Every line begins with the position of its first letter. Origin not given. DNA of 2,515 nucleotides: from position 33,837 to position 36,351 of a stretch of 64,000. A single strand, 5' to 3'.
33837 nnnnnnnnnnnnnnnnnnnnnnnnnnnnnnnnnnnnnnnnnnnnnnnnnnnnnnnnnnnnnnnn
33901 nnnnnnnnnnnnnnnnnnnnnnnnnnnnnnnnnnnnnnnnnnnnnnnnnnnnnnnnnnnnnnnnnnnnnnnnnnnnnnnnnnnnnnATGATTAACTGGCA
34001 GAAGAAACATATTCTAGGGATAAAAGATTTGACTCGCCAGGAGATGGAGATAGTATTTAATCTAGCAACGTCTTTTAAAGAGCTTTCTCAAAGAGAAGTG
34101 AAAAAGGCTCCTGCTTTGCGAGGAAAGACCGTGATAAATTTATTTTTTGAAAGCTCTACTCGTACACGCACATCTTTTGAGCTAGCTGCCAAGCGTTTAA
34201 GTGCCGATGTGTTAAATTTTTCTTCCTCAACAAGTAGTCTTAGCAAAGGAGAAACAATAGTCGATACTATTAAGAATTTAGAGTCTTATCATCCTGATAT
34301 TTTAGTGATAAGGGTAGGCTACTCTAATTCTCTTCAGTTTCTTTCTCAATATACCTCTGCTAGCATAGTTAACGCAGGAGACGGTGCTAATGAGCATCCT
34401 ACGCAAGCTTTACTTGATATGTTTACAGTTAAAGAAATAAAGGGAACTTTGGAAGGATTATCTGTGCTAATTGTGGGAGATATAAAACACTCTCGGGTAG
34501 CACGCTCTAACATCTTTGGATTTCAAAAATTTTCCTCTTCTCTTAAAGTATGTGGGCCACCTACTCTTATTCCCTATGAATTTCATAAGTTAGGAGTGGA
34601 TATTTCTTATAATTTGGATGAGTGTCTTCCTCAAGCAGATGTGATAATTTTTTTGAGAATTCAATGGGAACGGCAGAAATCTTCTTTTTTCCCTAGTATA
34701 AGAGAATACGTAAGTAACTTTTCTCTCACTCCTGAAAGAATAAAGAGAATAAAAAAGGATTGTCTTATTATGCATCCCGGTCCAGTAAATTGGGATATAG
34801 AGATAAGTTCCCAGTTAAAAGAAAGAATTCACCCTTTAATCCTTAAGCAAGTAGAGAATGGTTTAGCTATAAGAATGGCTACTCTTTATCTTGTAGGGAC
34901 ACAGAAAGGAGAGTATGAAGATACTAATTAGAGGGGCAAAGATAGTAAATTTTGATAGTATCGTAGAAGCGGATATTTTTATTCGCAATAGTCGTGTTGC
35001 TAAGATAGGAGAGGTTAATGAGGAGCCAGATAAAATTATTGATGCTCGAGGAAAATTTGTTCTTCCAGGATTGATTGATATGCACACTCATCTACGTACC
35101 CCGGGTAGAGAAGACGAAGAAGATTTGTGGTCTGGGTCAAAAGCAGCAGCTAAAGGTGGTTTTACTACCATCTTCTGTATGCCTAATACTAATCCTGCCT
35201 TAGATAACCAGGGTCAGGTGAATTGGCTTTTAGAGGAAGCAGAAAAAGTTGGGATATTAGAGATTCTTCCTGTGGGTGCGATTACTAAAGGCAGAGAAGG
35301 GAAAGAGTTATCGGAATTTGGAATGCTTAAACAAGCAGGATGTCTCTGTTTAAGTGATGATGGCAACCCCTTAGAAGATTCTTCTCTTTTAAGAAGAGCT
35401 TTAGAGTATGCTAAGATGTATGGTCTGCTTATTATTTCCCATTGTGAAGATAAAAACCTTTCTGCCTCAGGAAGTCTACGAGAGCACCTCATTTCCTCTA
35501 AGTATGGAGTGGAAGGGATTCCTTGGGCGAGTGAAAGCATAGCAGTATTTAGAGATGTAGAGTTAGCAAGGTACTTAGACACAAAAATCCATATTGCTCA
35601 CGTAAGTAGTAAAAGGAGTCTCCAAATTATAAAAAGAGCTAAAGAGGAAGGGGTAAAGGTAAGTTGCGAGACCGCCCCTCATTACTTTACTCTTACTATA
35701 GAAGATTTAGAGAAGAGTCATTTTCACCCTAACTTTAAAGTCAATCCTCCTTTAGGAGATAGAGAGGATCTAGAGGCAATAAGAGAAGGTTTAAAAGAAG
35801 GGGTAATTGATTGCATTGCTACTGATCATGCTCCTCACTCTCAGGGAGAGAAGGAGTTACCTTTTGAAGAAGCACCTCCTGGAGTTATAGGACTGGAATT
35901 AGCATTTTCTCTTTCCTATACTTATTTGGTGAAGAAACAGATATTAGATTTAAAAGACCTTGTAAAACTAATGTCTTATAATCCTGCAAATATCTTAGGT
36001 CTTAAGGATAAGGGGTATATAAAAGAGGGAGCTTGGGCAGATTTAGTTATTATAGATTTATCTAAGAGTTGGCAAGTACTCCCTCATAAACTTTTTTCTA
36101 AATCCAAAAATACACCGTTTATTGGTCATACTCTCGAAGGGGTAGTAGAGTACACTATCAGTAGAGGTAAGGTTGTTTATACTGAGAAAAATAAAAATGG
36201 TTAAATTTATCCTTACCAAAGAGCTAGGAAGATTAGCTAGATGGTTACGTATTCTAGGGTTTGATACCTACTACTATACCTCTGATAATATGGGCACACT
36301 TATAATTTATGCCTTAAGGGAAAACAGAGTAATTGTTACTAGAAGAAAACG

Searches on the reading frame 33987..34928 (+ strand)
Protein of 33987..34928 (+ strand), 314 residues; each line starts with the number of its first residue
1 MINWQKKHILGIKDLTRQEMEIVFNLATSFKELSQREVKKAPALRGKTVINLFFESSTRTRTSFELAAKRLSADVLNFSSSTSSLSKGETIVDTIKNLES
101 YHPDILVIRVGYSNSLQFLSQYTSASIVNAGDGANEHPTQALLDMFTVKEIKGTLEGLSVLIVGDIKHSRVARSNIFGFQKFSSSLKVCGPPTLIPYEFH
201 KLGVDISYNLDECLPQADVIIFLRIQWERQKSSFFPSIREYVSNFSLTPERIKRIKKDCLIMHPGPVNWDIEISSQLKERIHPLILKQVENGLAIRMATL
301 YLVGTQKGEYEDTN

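Call 51: search_protein_families(library=ncbifam, proteins=[window:33987-34928:+], max_evalue=1e-10)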
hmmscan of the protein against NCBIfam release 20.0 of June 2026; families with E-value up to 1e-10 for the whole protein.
window:33987-34928:+ (314 aa): 14 families
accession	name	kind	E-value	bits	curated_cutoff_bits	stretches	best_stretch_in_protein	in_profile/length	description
NF002032.1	PRK00856.1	equivalog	2.7e-114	381.4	263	1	7-303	1-296/297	aspartate carbamoyltransferase catalytic subunit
TIGR00670.1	asp_carb_tr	equivalog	1.2e-90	303.7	236.95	1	7-304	1-303/304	aspartate carbamoyltransferase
NF010387.0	PRK13814.1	equivalog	5.7e-66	222.5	660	1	7-302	6-301/310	aspartate carbamoyltransferase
NF006046.0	PRK08192.1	equivalog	7e-46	157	512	1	1-303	1-316/339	aspartate carbamoyltransferase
NF008853.0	PRK11891.1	equivalog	2.9e-45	154.7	560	1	5-300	87-394/430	aspartate carbamoyltransferase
NF001986.0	PRK00779.1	subfamily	3.5e-41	141.3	306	1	5-303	4-303/307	ornithine carbamoyltransferase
TIGR00658.1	orni_carb_tr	equivalog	9.8e-37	126.8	280.85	1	7-300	1-299/304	ornithine carbamoyltransferase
TIGR04384.1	putr_carbamoyl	exception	6.5e-25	87.9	500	1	9-306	2-309/330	putrescine carbamoyltransferase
NF011380.0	PRK14805.1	equivalog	1.8e-24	86.4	421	1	7-177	2-170/302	ornithine carbamoyltransferase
NF003286.0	PRK04284.1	subfamily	2.1e-24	86.3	515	1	2-196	2-193/332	ornithine carbamoyltransferase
NF009916.0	PRK13376.1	equivalog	5.1e-23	81.4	800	1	11-306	12-335/525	bifunctional aspartate carbamoyltransferase catalytic subunit/aspartate carbamoyltransferase regulatory subunit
NF002470.0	PRK01713.1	equivalog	4.4e-17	62.5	545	1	3-198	4-196/334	ornithine carbamoyltransferase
NF009213.0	PRK12562.1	subfamily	9.5e-16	58.1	559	1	1-151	1-148/334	ornithine carbamoyltransferase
NF003384.0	PRK04523.1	equivalog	1.7e-13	50.3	288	0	6-157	3-169/336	N-acetylornithine carbamoyltransferase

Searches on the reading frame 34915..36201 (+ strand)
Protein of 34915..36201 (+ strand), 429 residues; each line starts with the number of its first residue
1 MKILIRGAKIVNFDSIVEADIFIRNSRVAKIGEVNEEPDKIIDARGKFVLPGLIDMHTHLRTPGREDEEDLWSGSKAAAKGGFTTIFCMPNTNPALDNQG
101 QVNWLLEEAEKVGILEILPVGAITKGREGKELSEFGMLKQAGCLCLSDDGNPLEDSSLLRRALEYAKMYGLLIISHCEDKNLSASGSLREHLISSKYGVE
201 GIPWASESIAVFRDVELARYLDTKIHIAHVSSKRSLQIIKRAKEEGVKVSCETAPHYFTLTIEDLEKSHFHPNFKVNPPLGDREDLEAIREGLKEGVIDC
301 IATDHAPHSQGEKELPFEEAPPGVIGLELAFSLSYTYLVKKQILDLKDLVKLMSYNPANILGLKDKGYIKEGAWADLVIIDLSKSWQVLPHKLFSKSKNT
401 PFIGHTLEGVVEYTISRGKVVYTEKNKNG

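Call 51: search_protein_families(library=ncbifam, proteins=[window:34915-36201:+], max_evalue=1e-10)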
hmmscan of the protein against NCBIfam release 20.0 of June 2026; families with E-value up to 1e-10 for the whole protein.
window:34915-36201:+ (429 aa): 49 families (the best 25 are shown)
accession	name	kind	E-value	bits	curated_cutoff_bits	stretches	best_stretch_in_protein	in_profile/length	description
NF006844.0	PRK09357.2-5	equivalog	1.1e-134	449.6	701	1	2-423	3-421/422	dihydroorotase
NF006843.0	PRK09357.2-4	equivalog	3.7e-132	441.2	786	1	1-427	1-425/431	dihydroorotase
TIGR00857.1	pyrC_multi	subfamily_domain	9.3e-132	439.9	279.05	1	15-424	2-411/412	dihydroorotase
NF006837.0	PRK09357.1-2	equivalog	7.9e-130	433.2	575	1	1-427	1-427/428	dihydroorotase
NF006836.0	PRK09357.1-1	equivalog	9.3e-126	420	538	1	2-425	3-427/432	dihydroorotase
NF006845.0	PRK09357.2-6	equivalog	2.3e-122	408.8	728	1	1-424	1-427/428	dihydroorotase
NF006841.0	PRK09357.2-2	equivalog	4.8e-121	404.4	640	1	17-424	17-419/421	dihydroorotase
NF006839.0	PRK09357.1-4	equivalog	2.5e-117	392.1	576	1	4-423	3-421/422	dihydroorotase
NF006842.0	PRK09357.2-3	equivalog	8.4e-113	377.3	695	1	29-421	37-437/440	dihydroorotase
NF006558.0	PRK09059.1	equivalog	2.6e-104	349.2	645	1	15-423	24-428/430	dihydroorotase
NF005791.0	PRK07627.1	equivalog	6.1e-102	341.7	442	1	1-424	1-424/425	dihydroorotase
NF005614.0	PRK07369.1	equivalog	1.2e-93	314.2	456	1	19-411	22-413/419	dihydroorotase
NF006838.0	PRK09357.1-3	equivalog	1.2e-91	307.7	644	1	1-423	1-422/423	dihydroorotase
NF002668.0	PRK02382.1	equivalog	2e-82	277.2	452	1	15-426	13-415/436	dihydroorotase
TIGR03178.1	allantoinase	equivalog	9.2e-81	271.9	357.85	1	3-426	2-429/441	allantoinase AllB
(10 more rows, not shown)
